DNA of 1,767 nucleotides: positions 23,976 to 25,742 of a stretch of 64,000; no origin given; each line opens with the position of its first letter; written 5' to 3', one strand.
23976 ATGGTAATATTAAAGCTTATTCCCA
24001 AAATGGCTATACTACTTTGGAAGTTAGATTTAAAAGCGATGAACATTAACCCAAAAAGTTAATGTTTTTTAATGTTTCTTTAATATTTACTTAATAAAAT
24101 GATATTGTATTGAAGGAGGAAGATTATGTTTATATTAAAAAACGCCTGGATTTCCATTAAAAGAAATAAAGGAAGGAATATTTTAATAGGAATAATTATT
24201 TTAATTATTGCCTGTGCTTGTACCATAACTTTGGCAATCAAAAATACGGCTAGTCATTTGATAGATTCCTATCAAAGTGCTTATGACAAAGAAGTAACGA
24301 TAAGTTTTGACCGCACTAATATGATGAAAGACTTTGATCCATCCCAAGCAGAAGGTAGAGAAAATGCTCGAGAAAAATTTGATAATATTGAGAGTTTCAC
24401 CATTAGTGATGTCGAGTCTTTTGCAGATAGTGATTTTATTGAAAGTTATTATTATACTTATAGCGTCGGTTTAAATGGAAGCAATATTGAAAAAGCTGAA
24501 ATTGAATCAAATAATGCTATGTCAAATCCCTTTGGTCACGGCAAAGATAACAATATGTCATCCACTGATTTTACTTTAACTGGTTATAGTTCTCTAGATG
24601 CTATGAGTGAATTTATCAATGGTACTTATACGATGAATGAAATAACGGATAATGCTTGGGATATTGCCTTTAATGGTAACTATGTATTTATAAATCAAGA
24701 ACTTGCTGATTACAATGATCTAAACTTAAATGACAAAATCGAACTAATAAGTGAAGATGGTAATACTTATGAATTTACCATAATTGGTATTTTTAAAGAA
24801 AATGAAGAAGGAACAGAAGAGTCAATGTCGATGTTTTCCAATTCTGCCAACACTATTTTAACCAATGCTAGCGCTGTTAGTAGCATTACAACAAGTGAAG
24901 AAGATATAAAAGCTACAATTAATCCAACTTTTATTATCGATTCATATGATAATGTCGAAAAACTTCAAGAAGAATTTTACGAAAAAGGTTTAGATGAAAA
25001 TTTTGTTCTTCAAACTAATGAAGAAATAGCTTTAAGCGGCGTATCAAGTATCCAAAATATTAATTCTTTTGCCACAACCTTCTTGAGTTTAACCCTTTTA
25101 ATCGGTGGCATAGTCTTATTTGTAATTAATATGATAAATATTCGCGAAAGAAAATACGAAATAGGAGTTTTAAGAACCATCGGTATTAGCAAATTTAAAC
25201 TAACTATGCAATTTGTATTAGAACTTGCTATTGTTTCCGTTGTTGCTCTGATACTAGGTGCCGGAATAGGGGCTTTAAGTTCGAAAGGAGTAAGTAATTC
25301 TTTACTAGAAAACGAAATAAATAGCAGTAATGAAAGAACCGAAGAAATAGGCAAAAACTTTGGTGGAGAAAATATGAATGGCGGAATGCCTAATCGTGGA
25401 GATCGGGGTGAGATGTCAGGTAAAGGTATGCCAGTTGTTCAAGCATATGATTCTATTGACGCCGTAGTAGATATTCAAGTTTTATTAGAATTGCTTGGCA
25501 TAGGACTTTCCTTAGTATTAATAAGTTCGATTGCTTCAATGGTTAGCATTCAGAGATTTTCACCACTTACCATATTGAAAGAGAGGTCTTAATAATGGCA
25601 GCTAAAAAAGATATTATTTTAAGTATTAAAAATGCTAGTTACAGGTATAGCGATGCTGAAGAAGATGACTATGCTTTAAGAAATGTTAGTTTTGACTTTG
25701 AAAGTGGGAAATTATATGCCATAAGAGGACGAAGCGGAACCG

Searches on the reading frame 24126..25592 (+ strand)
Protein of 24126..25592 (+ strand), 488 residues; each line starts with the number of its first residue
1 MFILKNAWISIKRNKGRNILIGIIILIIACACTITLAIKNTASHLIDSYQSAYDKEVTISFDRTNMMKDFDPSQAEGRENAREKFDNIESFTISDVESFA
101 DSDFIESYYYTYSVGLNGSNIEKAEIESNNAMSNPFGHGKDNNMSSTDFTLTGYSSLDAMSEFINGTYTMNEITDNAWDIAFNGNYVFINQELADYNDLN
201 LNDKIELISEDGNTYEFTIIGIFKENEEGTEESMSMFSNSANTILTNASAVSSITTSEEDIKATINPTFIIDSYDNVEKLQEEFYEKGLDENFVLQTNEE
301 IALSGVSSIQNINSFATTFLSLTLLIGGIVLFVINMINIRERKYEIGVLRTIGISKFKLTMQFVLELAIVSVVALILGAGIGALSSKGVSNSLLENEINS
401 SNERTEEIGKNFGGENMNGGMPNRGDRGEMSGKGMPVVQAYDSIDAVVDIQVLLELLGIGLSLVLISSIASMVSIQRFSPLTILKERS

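Call 26: find_related_loci(query=window:24126-25592:+, collection=genome_contigs, flank=10000)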
Query window:24126-25592:+ (488 aa) in genome_contigs; peptide patterns used: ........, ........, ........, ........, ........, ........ (x = any residue, [..] = any of these).
103 stretches matched a pattern; 76 encode a relative of the query (tblastn E <= 1e-3); 74 distinct loci.
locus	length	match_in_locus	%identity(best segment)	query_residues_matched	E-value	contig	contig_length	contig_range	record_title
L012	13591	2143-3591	89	1-488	0e+0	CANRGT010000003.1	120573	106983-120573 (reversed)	MAG: uncultured Clostridia bacterium isolate Lapin-022__bin14 genome assembly, contig: Lapin-022__NODE_128_length_120573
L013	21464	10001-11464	88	1-488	0e+0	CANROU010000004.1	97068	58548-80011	MAG: uncultured Bacilli bacterium isolate Lapin-019__bin48 genome assembly, contig: Lapin-019__NODE_93_length_97068_cov_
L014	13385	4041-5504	88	1-488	0e+0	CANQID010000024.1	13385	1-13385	MAG: uncultured Bacilli bacterium isolate Lapin-030__bin39 genome assembly, contig: Lapin-030__NODE_6257_length_13385_co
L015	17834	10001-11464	88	1-488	0e+0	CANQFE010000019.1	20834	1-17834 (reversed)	MAG: uncultured Bacilli bacterium isolate Lapin-008__bin14 genome assembly, contig: Lapin-008__NODE_2905_length_20834_co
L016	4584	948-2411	88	1-488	0e+0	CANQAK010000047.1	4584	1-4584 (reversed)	MAG: uncultured Bacilli bacterium isolate Lapin-001__bin81 genome assembly, contig: Lapin-001__NODE_13984_length_4584_co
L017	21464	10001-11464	88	1-488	0e+0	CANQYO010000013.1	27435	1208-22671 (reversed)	MAG: uncultured Bacilli bacterium isolate Lapin-015__bin5 genome assembly, contig: Lapin-015__NODE_1506_length_27435_cov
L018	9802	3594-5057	87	1-488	0e+0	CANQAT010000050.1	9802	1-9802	MAG: uncultured Bacilli bacterium isolate Lapin-002__bin26 genome assembly, contig: Lapin-002__NODE_9206_length_9802_cov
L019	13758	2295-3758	87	1-488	0e+0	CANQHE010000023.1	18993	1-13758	MAG: uncultured Bacilli bacterium isolate Lapin-030__bin19 genome assembly, contig: Lapin-030__NODE_4040_length_18993_co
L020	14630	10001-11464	88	1-488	0e+0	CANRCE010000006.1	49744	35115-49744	MAG: uncultured Bacilli bacterium isolate Lapin-027__bin90 genome assembly, contig: Lapin-027__NODE_501_length_49744_cov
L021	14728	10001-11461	87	1-488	0e+0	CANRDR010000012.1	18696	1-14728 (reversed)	MAG: uncultured Bacilli bacterium isolate Lapin-025__bin65 genome assembly, contig: Lapin-025__NODE_2287_length_18696_co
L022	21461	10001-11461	88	1-488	0e+0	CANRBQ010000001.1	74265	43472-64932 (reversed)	MAG: uncultured Bacilli bacterium isolate Lapin-028__bin40 genome assembly, contig: Lapin-028__NODE_283_length_74265_cov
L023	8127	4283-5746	87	1-488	0e+0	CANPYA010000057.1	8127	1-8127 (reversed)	MAG: uncultured Bacilli bacterium isolate Lapin-005__bin123 genome assembly, contig: Lapin-005__NODE_12426_length_8127_c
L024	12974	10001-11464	87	1-488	0e+0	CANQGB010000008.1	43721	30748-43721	MAG: uncultured Bacilli bacterium isolate Lapin-005__bin86 genome assembly, contig: Lapin-005__NODE_1076_length_43721_co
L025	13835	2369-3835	86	1-488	0e+0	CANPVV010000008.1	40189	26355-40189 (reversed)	MAG: uncultured Bacilli bacterium isolate Lapin-001__bin38 genome assembly, contig: Lapin-001__NODE_1259_length_40189_co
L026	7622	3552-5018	85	1-488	0e+0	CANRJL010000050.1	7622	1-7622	MAG: uncultured Bacilli bacterium isolate Lapin-022__bin73 genome assembly, contig: Lapin-022__NODE_9732_length_7622_cov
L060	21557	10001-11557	43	1-488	2e-116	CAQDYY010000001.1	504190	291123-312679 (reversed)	MAG TPA_asm: uncultured Clostridia bacterium isolate MGBC121045 genome assembly, contig: MGBC121045.1, whole genome shot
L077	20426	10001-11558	43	1-488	4e-94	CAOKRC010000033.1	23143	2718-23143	MAG TPA_asm: uncultured Clostridium sp. isolate SRR15604616_bin.61_metawrap_v1.3_MAG genome assembly, contig: NODE.1997_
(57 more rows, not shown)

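Call 43: search_protein_families(library=pfam, proteins=[L060:12400-12945:+, L060:13105-14118:+, L060:14670-15395:+, L060:15424-15777:+, L060:15809-16165:+, L060:16496-17350:+, L060:17452-18345:+, L060:18490-18951:+, L060:18970-19611:+, L060:19620-20363:+], max_evalue=0.001)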
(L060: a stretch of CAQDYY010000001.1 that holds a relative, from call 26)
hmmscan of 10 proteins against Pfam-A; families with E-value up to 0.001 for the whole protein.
L060:12400-12945:+ (181 aa): 0 families

L060:13105-14118:+ (337 aa): 1 family
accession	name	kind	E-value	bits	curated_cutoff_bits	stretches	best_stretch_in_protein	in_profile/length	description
PF13310.11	Virulence_RhuM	-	3.6e-103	344.7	33.7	1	67-319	1-250/252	Virulence protein RhuM family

L060:14670-15395:+ (241 aa): 1 family
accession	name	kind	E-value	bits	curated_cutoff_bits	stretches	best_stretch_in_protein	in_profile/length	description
PF07505.17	DUF5131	-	1.1e-40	140.1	28.9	1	5-220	9-227/243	Protein of unknown function (DUF5131)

L060:15424-15777:+ (117 aa): 1 family
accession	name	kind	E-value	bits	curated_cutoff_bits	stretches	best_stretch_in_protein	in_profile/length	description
PF13788.11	DUF4180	-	3.1e-38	130.6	25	1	8-114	5-112/112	Domain of unknown function (DUF4180)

L060:15809-16165:+ (118 aa): 0 families

L060:16496-17350:+ (284 aa): 4 families
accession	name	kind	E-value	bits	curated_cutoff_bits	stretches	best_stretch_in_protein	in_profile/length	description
PF14526.11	Cass2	-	3.3e-20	73.2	27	1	130-281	1-150/150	Integron-associated effector binding protein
PF06445.20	GyrI-like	-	7.7e-20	72.2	26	1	127-282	1-155/155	GyrI-like small molecule binding domain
PF12833.13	HTH_18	-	1.4e-18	67.3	33.6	1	28-105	2-79/80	Helix-turn-helix domain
PF00165.29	HTH_AraC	-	1.8e-13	50.7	26.6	2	68-105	6-42/42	Bacterial regulatory helix-turn-helix proteins, AraC family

L060:17452-18345:+ (297 aa): 6 families
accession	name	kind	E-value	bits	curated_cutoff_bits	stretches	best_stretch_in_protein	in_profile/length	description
PF13280.12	WYL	-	9.4e-21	74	21.8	1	130-195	3-69/70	WYL domain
PF08279.18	HTH_11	-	2.7e-18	66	25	1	6-58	1-53/55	HTH domain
PF25583.1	WCX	-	2.5e-11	44.2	23.9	1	219-292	3-75/76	WCX domain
PF08220.18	HTH_DeoR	-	1.6e-06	28.2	21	1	6-48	1-43/57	DeoR-like helix-turn-helix domain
PF19187.6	HTH_PafC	-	3.1e-05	24.2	32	1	6-98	5-104/115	PafC helix-turn-helix domain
PF21476.4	PF0610-like_N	-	9.7e-05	23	33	1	9-43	5-38/50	PF0610-like, N-terminal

L060:18490-18951:+ (153 aa): 2 families
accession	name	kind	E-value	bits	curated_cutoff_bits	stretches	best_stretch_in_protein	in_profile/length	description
PF14526.11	Cass2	-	1.3e-27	97.3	27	1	4-151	1-149/150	Integron-associated effector binding protein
PF06445.20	GyrI-like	-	2.7e-19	70.4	26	1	1-151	1-153/155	GyrI-like small molecule binding domain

L060:18970-19611:+ (213 aa): 1 family
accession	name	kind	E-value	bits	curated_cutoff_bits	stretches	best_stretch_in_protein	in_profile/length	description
PF06445.20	GyrI-like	-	4.8e-17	63.1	26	1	18-208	2-154/155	GyrI-like small molecule binding domain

L060:19620-20363:+ (247 aa): 5 families
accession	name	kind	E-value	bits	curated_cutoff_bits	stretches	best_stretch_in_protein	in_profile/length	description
PF14268.11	YoaP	-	4.3e-17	61.8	25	1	202-244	2-44/44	YoaP-like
PF13508.13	Acetyltransf_7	-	1.6e-08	35.2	27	1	62-137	14-84/84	Acetyltransferase (GNAT) domain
PF00583.31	Acetyltransf_1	-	4.8e-07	30.5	20.7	1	60-135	40-116/116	Acetyltransferase (GNAT) family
PF13673.13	Acetyltransf_10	-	6.3e-07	29.9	23.6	1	72-140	48-112/128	Acetyltransferase (GNAT) domain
PF14542.12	Acetyltransf_CG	-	0.00066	20.2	30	0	78-109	27-58/80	GCN5-related N-acetyl-transferase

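Call 44: search_protein_families(library=pfam, proteins=[L077:12372-12788:+, L077:12983-13951:-, L077:14016-15098:-, L077:15661-16605:+, L077:16796-17305:+, L077:17425-17871:+, L077:17837-19075:+, L077:19072-19740:+], max_evalue=0.001)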
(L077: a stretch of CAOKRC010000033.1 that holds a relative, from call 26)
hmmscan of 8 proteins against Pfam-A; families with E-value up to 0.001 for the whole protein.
L077:12372-12788:+ (138 aa): 2 families
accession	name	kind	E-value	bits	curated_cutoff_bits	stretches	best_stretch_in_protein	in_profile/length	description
PF13279.12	4HBT_2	-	1.7e-15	58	25.5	1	12-115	4-107/122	Thioesterase-like superfamily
PF03061.28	4HBT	-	1.9e-11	44.6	20.6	1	17-100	1-77/79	Thioesterase superfamily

L077:12983-13951:- (322 aa): 1 family
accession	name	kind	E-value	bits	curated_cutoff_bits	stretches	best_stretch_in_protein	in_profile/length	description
PF01391.23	Collagen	-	7e-17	61.4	27.2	2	96-150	4-58/60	Collagen triple helix repeat (20 copies)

L077:14016-15098:- (360 aa): 6 families
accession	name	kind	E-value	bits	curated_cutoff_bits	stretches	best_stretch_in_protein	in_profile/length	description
PF00535.33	Glycos_transf_2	-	1.1e-23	84.5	23.3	1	5-138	1-142/168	Glycosyl transferase family 2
PF07719.23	TPR_2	-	3.4e-09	36.6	27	0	194-218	4-28/34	Tetratricopeptide repeat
PF00515.34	TPR_1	-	1.6e-08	34.4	27.8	0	312-342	4-34/34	Tetratricopeptide repeat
PF13181.12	TPR_8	-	4.4e-08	33.1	25.7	0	264-295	2-33/34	Tetratricopeptide repeat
PF13704.12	Glyco_tranf_2_4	-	1.5e-07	32.2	27.5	1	11-96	1-95/98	Glycosyl transferase family 2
PF10111.15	Glyco_tranf_2_2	-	4e-07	30.3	27.3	1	27-115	28-128/276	Glycosyltransferase like family 2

L077:15661-16605:+ (314 aa): 2 families
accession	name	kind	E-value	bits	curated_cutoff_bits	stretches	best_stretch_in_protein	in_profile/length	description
PF13310.11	Virulence_RhuM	-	1.2e-19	71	33.7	1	70-124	15-69/252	Virulence protein RhuM family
PF02661.23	Fic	-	1.1e-09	39.4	24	1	205-266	23-93/93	Fic/DOC family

L077:16796-17305:+ (169 aa): 4 families
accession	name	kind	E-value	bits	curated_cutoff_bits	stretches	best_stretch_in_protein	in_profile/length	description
PF01381.28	HTH_3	-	2.2e-14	53.7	23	1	6-58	1-53/55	Helix-turn-helix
PF12844.13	HTH_19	-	4e-10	39.9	30.2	1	4-61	2-59/64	Helix-turn-helix domain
PF13560.12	HTH_31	-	4e-06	27.5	27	1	7-56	7-57/64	Helix-turn-helix domain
PF07022.19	Phage_CI_repr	-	9.8e-05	23.1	22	1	6-62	3-59/65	Bacteriophage CI repressor helix-turn-helix domain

L077:17425-17871:+ (148 aa): 0 families

L077:17837-19075:+ (412 aa): 1 family
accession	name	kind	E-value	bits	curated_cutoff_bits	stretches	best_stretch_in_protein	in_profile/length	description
PF12704.14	MacB_PCD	-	1.6e-05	25.7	27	1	105-217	77-176/207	MacB-like periplasmic core domain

L077:19072-19740:+ (222 aa): 4 families
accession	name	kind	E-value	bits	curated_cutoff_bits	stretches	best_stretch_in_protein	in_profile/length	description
PF00005.33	ABC_tran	-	1.4e-26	94.1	25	1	24-174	1-137/137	ABC transporter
PF13304.12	AAA_21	-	6.2e-07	30.2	27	0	163-207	258-301/304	AAA domain, putative AbiEii toxin, Type IV TA system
PF02463.25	SMC_N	-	4.1e-05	23.5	40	1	33-218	22-211/220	RecF/RecN/SMC N terminal domain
PF03193.22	RsgA_GTPase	-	0.00065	20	30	0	34-54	106-126/174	RsgA GTPase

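Call 72: search_protein_families(library=pfam, proteins=[window:24126-25592:+], max_evalue=0.00001)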
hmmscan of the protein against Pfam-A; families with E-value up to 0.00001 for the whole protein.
window:24126-25592:+ (488 aa): 1 family
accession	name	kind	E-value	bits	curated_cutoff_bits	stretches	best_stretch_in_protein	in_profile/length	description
PF02687.27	FtsX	-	9.4e-14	51.9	25.5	1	318-390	2-74/120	FtsX-like permease C-terminal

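Call 77: search_protein_families(library=pfam, alignment_id=A6, max_evalue=0.00001)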
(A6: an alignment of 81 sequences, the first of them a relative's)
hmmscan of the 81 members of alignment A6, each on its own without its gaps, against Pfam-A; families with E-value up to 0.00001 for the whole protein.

A. member 1, L012:4596-5108:+ (170 aa): 3 families
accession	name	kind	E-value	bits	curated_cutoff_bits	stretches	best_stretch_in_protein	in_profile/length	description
PF00578.27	AhpC-TSA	-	2.2e-12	47.4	26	1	2-70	63-123/124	AhpC/TSA family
PF10417.14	1-cysPrx_C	-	8.8e-07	29.2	21.1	1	91-122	1-33/41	C-terminal domain of 1-Cys peroxiredoxin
PF08534.16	Redoxin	-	6.2e-06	26.5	26.6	1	26-69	85-129/148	Redoxin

B. families by the number of members that match (of 81 scanned): 88 families (the first 25 are shown)
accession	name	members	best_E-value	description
PF01381.28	HTH_3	4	1.9e-16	Helix-turn-helix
PF12844.13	HTH_19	4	4e-15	Helix-turn-helix domain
PF13443.12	HTH_26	4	2.4e-12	Cro/C1-type HTH DNA-binding domain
PF13560.12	HTH_31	4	1.4e-11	Helix-turn-helix domain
PF00072.30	Response_reg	3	2e-28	Response regulator receiver domain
PF14278.11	TetR_C_8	3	2e-11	Transcriptional regulator C-terminal region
PF00440.29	TetR_N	3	1.9e-09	Bacterial regulatory proteins, tetR family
PF02498.22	Bro-N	3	2.2e-09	BRO family, N-terminal domain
PF12682.12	Flavodoxin_4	2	6.7e-59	Flavodoxin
PF02518.31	HATPase_c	2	4.1e-27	Histidine kinase-, DNA gyrase B-, and HSP90-like ATPase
PF00512.31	HisKA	2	2.4e-15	His Kinase A (phospho-acceptor) domain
PF00392.27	GntR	2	3.5e-13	Bacterial regulatory proteins, gntR family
PF17929.6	TetR_C_34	2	1.4e-10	Tetracyclin repressor-like, C-terminal domain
PF12724.12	Flavodoxin_5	2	1.3e-09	Flavodoxin domain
PF07883.17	Cupin_2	2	2e-08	Cupin domain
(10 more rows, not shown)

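Call 78: search_protein_families(library=padloc, alignment_id=A6, max_evalue=1e-10)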
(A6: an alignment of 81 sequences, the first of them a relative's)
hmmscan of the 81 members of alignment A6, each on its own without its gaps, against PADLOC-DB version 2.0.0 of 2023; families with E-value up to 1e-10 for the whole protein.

A. member 1, L012:4596-5108:+ (170 aa): 0 families

B. families by the number of members that match (of 81 scanned): 49 families (the first 25 are shown)
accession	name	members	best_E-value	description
PDLC04920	PDC-S13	3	1.3e-112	-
PDLC04841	PDC-S04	3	2.4e-25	-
PDLC03954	RmrA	3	1.4e-12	-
PDLC03945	RmrA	2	8.7e-16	-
PDLC04807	PDC-S02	1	3.6e-134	-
PDLC04803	PDC-S02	1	4.5e-99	-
PDLC04919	PDC-S13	1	1.2e-97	-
PDLC04795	PDC-S02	1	2.6e-89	-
PDLC04831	PDC-S02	1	9.7e-87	-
PDLC04810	PDC-S02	1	7.5e-84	-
PDLC04827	PDC-S02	1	3.3e-83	-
PDLC03083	Specificity_I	1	2.7e-79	Type I specificity subunit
PDLC04820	PDC-S02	1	7.4e-79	-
PDLC04822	PDC-S02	1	3e-78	-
PDLC04918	PDC-S13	1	6.7e-62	-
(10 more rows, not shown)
